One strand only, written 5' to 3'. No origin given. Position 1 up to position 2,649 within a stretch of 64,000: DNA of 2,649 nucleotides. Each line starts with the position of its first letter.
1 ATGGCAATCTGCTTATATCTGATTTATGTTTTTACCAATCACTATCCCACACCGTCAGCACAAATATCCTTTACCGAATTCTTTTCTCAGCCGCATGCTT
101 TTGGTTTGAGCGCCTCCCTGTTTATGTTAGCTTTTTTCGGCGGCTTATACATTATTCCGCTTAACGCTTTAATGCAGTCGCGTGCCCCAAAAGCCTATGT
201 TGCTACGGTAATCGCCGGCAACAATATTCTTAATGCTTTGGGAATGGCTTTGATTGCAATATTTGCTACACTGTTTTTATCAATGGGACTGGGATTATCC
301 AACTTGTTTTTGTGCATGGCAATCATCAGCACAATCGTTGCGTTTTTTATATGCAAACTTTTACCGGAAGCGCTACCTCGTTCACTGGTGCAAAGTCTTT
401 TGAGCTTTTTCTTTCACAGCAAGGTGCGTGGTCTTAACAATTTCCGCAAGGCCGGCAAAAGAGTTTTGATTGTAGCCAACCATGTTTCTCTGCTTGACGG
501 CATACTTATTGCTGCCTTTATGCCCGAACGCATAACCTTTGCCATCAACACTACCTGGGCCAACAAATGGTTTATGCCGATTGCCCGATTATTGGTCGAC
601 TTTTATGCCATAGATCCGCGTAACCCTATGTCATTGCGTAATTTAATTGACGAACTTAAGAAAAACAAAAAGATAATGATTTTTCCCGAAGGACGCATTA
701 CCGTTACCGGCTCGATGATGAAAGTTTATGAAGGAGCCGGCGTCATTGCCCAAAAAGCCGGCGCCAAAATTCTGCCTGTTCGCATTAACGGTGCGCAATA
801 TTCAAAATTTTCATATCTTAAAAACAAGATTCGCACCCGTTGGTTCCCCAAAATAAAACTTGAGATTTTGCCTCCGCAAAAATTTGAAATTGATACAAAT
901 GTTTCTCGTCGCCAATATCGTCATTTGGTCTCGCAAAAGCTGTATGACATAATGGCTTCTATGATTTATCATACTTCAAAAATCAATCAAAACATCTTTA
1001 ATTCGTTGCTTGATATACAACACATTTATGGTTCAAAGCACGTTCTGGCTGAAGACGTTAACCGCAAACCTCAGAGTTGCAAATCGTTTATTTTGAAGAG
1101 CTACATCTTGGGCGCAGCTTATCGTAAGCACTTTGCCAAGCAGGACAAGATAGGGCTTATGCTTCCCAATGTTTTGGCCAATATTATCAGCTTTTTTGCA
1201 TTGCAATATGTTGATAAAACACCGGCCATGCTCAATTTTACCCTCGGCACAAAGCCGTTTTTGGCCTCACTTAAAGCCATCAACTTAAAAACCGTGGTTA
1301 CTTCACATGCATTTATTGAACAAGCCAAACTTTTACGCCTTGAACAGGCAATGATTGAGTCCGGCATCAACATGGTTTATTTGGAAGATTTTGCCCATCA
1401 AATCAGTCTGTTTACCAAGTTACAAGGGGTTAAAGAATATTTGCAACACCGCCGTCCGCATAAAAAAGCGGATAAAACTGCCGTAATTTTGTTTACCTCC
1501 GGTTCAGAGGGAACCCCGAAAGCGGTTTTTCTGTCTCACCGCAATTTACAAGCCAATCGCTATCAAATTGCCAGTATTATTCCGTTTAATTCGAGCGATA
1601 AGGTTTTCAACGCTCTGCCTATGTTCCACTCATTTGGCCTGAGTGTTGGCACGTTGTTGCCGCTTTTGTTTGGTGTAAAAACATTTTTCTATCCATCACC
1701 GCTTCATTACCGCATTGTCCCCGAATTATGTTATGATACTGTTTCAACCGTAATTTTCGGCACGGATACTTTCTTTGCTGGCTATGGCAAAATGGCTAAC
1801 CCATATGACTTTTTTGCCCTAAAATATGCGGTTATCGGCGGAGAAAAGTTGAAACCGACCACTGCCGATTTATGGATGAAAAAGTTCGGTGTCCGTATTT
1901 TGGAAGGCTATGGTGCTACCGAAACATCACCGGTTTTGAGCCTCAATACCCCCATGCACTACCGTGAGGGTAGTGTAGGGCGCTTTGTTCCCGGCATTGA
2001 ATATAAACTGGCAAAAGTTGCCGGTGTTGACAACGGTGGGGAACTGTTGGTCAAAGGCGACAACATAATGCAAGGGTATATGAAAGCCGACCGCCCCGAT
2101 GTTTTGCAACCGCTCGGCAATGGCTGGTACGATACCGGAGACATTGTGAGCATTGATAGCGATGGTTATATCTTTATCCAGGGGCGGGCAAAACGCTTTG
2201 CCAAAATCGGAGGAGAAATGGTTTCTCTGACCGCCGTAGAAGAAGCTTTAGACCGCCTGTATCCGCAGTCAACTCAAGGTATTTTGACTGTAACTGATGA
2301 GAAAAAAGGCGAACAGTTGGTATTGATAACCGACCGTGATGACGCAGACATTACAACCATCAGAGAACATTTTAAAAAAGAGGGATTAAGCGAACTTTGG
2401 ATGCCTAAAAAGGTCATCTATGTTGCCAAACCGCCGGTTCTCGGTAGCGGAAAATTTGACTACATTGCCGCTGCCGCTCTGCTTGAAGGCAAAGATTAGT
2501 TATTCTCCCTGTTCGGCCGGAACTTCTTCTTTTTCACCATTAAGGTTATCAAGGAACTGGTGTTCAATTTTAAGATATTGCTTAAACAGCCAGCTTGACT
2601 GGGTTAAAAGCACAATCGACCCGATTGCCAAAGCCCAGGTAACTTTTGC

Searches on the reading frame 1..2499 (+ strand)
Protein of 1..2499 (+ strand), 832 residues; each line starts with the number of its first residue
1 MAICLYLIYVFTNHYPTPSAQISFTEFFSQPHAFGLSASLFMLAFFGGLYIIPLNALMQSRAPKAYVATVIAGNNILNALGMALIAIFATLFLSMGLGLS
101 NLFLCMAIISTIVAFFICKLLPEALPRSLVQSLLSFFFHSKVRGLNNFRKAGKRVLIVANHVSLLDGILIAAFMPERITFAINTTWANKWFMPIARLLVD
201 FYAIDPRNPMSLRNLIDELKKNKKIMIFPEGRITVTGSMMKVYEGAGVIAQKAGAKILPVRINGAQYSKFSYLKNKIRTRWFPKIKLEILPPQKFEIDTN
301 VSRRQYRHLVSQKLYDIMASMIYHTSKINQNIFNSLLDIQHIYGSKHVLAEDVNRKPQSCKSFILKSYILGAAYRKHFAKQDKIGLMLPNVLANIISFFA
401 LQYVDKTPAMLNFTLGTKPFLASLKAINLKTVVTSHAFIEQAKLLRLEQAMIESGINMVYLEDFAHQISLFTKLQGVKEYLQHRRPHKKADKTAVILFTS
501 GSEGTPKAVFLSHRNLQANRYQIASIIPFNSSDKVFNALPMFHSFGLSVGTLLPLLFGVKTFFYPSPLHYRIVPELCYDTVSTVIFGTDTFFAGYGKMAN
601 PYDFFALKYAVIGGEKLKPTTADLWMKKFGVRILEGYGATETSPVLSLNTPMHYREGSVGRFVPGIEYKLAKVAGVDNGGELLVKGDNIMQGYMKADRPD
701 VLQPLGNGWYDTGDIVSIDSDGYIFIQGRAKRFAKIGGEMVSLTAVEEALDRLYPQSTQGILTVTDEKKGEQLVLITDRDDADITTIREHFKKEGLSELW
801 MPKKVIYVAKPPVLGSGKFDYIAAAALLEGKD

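Call 47: search_protein_families(library=pfam, proteins=[window:1-2499:+], max_evalue=0.00001)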
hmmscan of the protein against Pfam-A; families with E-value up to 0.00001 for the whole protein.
window:1-2499:+ (832 aa): 2 families
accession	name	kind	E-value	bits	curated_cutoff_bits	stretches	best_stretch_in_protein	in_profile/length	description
PF00501.34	AMP-binding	-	9.1e-52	176.6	29.9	1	379-693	44-383/384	AMP-binding enzyme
PF01553.26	Acyltransferase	-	2e-18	66.9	23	1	141-262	3-131/132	Acyltransferase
